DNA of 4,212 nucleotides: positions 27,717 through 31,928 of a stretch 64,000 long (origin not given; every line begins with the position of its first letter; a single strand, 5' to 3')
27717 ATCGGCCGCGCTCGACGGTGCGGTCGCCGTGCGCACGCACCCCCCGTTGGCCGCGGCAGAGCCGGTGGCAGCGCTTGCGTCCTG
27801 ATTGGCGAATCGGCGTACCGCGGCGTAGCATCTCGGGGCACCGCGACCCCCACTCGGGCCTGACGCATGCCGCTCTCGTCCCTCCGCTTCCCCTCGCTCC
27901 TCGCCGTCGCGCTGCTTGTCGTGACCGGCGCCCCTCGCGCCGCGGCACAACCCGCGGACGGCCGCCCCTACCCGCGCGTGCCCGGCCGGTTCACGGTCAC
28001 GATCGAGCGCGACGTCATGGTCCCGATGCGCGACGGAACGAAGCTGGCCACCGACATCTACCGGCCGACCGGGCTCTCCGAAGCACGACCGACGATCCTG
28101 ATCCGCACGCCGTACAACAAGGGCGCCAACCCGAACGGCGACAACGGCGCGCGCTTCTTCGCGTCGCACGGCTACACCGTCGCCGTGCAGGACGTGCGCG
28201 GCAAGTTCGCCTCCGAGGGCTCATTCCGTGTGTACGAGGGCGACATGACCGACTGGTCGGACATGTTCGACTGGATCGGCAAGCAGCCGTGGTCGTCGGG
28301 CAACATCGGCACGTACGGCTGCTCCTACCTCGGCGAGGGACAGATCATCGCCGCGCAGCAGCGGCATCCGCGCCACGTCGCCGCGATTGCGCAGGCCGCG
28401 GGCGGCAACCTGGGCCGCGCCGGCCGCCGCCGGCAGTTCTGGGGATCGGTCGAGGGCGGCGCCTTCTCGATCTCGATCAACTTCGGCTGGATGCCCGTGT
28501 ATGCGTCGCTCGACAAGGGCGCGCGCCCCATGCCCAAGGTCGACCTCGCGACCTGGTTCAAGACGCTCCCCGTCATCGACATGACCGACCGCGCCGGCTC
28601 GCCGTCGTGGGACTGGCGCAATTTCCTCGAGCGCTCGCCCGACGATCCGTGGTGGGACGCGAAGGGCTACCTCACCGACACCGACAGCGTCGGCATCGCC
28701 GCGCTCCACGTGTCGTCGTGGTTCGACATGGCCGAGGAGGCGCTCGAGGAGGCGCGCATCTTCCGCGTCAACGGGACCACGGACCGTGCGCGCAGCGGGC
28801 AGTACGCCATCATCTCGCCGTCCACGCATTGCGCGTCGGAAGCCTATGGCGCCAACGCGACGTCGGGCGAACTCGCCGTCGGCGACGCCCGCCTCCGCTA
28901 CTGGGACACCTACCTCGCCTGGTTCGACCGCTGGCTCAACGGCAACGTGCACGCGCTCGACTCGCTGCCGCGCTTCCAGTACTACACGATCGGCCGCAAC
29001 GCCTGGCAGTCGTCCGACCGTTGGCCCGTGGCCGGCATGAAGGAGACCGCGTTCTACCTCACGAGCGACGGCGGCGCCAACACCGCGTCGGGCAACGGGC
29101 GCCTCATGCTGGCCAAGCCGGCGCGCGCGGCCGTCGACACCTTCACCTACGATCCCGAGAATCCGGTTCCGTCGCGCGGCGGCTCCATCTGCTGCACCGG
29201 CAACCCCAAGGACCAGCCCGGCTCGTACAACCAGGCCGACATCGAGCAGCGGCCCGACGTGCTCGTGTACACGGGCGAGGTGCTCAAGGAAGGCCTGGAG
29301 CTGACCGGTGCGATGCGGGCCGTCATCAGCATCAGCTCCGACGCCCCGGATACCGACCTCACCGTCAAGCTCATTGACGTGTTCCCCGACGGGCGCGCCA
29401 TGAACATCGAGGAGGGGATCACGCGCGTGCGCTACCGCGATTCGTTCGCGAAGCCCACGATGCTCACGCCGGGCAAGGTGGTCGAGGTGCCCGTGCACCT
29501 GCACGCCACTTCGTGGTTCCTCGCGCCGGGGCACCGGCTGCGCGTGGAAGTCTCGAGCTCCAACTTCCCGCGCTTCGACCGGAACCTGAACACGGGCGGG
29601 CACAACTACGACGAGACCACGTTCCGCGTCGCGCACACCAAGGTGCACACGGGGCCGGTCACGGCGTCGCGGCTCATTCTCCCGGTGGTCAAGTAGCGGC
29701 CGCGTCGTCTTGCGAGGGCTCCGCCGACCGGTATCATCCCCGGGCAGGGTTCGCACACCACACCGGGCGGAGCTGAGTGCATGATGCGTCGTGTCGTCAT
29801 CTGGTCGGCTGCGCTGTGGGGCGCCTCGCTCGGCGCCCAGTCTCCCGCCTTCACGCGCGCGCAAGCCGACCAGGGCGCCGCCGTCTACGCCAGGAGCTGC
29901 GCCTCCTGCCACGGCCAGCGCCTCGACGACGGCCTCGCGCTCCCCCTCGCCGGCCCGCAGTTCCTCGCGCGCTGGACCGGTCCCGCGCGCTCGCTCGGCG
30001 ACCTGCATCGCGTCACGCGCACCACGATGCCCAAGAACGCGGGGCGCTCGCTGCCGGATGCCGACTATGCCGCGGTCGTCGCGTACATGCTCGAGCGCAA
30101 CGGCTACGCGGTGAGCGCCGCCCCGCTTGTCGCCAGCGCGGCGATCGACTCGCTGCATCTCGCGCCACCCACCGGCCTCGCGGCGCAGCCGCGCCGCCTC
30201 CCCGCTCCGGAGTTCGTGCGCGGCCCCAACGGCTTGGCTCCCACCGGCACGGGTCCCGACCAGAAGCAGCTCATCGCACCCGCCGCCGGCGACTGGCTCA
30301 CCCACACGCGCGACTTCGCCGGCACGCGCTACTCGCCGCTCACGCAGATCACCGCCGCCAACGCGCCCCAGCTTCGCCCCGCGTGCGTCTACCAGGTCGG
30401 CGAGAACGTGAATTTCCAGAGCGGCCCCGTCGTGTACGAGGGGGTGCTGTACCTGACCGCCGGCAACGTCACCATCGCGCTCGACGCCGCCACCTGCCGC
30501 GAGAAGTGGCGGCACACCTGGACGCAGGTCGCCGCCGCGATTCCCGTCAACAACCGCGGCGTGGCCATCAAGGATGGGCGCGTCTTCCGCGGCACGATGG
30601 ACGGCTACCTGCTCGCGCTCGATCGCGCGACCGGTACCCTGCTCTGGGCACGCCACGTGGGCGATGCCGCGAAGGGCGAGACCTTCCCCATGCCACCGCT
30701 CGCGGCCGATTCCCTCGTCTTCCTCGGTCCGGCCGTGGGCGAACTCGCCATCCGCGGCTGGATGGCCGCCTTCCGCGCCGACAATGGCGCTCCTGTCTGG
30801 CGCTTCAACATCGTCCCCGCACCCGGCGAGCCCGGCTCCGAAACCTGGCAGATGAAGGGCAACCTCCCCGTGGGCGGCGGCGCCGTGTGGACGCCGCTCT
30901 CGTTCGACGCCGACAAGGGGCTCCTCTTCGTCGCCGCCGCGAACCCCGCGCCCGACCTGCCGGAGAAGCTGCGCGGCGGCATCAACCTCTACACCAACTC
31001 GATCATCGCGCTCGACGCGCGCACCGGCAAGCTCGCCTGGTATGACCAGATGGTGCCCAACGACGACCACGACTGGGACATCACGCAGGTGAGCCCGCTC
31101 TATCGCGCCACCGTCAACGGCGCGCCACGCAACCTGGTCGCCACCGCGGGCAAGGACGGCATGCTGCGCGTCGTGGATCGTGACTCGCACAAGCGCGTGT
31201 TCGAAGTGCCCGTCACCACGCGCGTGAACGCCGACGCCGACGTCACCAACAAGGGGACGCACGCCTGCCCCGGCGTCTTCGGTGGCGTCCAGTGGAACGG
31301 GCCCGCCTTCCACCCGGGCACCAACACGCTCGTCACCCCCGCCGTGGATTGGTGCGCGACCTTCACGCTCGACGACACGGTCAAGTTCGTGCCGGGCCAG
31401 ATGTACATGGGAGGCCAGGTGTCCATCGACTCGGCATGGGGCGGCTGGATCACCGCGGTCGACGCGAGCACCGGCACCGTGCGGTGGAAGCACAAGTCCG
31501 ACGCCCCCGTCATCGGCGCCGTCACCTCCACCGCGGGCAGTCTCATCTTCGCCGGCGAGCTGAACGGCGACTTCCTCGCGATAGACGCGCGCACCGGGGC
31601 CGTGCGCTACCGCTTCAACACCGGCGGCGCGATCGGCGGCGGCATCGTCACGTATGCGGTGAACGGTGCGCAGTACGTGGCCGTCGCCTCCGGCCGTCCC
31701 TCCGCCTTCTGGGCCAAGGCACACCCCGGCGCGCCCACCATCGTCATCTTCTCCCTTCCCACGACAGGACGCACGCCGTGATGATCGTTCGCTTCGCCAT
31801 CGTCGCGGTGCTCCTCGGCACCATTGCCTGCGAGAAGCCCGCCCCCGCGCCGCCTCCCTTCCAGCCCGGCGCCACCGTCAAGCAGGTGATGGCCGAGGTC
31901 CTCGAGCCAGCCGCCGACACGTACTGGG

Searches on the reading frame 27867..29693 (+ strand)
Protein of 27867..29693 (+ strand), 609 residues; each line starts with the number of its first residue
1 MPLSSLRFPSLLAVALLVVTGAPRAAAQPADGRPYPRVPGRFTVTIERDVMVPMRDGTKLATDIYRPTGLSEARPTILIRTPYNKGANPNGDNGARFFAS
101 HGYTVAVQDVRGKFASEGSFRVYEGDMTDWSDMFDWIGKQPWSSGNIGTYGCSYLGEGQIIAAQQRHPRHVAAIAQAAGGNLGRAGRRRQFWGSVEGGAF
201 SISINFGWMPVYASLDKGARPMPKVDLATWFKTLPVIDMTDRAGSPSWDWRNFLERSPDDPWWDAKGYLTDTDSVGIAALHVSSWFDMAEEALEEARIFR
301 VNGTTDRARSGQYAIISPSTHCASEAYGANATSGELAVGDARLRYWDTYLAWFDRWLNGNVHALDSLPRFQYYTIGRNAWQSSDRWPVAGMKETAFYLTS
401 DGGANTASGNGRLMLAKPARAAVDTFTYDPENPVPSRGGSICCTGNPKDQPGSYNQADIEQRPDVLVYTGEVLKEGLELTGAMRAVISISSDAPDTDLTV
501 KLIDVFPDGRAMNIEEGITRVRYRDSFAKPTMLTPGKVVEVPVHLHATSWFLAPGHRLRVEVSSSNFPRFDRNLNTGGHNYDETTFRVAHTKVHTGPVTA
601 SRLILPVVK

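Call 80: search_protein_families(library=pfam, proteins=[window:27867-29693:+], max_evalue=0.001)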
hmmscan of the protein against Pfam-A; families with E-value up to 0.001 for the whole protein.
window:27867-29693:+ (609 aa): 2 families
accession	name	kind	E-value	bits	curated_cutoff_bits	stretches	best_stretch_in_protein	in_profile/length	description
PF08530.16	PepX_C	-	1.4e-47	162.9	22.5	1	365-603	4-216/217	X-Pro dipeptidyl-peptidase C-terminal non-catalytic domain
PF02129.25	Peptidase_S15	-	3.5e-45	155.2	23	1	56-322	1-261/262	X-Pro dipeptidyl-peptidase (S15 family)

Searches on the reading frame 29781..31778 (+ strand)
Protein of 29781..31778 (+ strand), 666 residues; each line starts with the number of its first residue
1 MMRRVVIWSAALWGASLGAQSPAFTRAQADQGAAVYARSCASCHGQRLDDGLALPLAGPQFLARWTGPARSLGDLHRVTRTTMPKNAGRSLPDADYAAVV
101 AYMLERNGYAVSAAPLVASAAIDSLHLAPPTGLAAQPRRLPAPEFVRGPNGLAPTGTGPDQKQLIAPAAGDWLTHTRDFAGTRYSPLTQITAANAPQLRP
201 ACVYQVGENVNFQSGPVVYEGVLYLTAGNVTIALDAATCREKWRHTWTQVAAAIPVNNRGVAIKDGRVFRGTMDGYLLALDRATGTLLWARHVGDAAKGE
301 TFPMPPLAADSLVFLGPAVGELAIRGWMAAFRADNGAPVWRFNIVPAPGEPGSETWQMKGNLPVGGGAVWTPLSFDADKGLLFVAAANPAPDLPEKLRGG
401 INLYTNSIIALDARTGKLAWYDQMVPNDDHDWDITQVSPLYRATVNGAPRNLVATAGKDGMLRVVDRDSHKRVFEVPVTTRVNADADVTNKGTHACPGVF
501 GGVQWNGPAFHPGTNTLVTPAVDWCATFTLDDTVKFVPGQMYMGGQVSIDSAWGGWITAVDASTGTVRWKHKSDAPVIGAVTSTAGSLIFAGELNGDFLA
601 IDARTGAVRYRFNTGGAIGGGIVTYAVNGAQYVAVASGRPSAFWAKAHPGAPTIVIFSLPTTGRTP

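Call 80: search_protein_families(library=pfam, proteins=[window:29781-31778:+], max_evalue=0.001)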
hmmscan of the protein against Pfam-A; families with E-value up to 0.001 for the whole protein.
window:29781-31778:+ (666 aa): 5 families
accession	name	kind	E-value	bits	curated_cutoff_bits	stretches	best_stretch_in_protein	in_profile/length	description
PF01011.28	PQQ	-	2.1e-61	208.8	26.7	2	172-476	1-338/595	Glucose/ethanol/alcohol dehydrogenase, beta-propeller domain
PF13360.13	PQQ_2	-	5.6e-21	75.7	27.6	2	212-340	25-193/233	Outer membrane protein assembly factor BamB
PF13570.13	Beta-prop_ACSF4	-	1.3e-11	45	133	1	554-626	154-224/329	Beta-alanine-activating enzyme, beta-propeller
PF13442.11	Cytochrome_CBB3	-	1e-10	42.2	27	1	27-103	1-68/68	Cytochrome C oxidase, cbb3-type, subunit III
PF00034.26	Cytochrom_C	-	8.8e-05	24.2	21.3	1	30-105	2-88/90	Cytochrome c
